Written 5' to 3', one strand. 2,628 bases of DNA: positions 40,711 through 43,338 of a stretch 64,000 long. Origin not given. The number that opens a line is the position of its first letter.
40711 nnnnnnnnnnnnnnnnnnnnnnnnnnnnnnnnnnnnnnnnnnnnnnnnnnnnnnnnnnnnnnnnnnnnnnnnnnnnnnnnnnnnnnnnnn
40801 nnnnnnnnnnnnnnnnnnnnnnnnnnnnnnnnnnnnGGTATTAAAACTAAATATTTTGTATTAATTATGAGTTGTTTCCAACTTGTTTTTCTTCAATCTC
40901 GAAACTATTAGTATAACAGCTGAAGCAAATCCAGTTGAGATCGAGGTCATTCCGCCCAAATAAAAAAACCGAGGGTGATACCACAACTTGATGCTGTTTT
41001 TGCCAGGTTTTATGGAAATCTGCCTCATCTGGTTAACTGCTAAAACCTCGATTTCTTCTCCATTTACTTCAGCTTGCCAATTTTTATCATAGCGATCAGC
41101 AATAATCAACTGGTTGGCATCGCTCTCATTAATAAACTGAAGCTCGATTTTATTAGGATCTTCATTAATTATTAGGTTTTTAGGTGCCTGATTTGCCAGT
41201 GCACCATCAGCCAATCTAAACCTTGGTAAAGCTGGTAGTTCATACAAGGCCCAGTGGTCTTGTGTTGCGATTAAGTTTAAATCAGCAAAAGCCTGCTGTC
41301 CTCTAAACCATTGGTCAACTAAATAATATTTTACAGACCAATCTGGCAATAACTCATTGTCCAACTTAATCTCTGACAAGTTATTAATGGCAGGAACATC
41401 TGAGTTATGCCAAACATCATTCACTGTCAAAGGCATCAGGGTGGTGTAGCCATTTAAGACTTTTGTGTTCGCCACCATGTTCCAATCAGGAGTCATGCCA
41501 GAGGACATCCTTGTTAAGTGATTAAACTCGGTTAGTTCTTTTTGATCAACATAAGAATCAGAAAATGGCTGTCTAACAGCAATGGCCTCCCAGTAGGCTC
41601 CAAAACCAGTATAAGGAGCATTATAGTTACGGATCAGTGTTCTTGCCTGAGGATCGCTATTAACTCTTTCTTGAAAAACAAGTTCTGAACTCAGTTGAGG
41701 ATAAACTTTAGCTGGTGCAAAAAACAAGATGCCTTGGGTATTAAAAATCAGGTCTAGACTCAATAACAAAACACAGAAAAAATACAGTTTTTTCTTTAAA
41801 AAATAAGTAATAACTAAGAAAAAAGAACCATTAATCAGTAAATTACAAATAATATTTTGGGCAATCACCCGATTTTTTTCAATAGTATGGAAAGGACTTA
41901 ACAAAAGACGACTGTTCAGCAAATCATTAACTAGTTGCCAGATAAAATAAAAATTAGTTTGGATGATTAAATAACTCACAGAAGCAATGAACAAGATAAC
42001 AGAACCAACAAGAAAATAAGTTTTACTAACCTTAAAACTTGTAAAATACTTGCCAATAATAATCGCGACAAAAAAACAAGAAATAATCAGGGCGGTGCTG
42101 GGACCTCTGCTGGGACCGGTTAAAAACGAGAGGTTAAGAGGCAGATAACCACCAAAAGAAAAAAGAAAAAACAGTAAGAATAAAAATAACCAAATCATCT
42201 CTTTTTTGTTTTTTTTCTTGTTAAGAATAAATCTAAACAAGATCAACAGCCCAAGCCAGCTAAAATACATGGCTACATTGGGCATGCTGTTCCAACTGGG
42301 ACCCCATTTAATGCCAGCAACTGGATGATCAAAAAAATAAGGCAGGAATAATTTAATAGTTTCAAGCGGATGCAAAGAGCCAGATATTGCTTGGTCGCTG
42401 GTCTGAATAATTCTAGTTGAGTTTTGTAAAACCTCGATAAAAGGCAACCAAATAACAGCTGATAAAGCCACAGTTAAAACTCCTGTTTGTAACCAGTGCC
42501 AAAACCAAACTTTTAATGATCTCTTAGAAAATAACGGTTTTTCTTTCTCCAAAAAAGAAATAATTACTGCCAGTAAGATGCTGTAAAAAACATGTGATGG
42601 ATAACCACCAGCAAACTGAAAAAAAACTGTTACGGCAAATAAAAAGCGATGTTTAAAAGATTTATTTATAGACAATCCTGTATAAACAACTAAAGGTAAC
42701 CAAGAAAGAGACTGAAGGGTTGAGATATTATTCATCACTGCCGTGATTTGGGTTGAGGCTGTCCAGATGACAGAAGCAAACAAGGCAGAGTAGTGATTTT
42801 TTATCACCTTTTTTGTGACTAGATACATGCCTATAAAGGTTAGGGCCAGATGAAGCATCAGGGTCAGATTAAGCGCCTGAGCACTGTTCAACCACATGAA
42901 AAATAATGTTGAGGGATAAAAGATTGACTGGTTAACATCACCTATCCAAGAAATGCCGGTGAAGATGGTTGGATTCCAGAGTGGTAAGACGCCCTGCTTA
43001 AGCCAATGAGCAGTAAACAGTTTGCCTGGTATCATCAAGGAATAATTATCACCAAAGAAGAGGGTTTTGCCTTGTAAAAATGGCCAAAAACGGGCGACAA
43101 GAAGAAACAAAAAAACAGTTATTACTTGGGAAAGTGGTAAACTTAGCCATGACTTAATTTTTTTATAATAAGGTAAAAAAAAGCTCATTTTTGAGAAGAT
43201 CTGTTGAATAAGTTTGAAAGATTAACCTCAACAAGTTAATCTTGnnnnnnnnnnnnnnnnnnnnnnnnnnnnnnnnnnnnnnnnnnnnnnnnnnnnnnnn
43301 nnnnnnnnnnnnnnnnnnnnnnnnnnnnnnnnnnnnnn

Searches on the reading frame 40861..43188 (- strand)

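Call 43: search_protein_families(library=pfam, proteins=[window:40861-43188:-], max_evalue=0.001)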
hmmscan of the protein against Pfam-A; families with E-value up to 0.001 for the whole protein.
window:40861-43188:- (775 aa): 1 family
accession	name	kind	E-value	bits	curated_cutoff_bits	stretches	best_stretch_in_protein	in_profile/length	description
PF09586.16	YfhO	-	7.6e-16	58.1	28.5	2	645-746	733-832/835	Bacterial membrane protein YfhO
